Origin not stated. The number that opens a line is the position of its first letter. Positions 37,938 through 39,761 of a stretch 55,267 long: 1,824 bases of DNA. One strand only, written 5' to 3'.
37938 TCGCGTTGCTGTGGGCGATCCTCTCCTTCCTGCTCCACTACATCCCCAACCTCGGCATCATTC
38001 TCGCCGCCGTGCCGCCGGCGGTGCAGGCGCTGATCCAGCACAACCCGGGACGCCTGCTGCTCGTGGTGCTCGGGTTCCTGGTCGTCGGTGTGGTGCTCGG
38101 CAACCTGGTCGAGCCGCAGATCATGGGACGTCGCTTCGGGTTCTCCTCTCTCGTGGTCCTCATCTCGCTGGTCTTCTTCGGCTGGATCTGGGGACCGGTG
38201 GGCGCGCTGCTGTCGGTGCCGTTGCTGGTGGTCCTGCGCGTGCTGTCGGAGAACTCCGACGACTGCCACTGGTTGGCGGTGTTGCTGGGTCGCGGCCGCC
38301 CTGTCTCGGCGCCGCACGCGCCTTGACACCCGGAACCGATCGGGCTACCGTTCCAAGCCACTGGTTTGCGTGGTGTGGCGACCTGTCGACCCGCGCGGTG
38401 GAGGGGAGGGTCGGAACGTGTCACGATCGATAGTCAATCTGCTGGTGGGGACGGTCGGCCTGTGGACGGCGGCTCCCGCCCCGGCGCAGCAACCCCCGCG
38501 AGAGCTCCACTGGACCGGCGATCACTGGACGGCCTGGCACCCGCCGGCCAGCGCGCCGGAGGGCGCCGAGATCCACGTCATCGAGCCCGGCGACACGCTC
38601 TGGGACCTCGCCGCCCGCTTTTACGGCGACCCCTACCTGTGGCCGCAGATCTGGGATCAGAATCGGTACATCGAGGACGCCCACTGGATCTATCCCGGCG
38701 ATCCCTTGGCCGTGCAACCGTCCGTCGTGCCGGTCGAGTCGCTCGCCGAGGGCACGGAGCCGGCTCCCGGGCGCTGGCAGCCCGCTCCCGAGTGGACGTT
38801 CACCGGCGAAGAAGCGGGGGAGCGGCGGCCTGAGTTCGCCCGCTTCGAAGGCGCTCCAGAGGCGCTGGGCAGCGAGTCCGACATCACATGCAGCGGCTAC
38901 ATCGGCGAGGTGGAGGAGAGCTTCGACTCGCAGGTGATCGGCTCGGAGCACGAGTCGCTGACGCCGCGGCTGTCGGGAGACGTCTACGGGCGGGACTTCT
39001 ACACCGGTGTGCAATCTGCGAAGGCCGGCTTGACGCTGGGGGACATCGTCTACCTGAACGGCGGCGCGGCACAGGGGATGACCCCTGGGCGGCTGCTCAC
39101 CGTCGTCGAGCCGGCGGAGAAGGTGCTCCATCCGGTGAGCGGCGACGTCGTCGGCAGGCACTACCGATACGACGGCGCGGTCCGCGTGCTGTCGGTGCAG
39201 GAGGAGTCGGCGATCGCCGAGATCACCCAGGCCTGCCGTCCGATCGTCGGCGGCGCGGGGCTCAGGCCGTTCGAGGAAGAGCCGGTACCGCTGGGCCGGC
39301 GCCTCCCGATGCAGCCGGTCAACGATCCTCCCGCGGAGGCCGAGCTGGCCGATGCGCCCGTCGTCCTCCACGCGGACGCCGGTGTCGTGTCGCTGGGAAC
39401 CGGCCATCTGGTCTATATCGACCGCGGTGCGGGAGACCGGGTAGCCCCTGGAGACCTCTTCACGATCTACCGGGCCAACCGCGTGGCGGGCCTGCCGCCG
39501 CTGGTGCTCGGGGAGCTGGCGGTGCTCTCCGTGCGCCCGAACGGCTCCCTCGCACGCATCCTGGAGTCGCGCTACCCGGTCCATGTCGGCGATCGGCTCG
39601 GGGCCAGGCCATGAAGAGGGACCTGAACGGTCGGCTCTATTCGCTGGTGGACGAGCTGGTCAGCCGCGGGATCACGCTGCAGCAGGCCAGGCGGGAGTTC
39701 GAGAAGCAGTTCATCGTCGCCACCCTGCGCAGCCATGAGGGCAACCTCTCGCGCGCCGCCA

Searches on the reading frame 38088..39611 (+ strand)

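Call 84: search_protein_families(library=pfam, proteins=[window:38088-39611:+], max_evalue=0.00001)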
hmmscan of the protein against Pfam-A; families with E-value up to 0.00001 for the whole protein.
window:38088-39611:+ (508 aa): 1 family
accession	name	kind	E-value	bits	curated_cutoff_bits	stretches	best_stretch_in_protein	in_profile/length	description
PF01476.26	LysM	-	4.9e-06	26.8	20.9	0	163-209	1-42/43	LysM domain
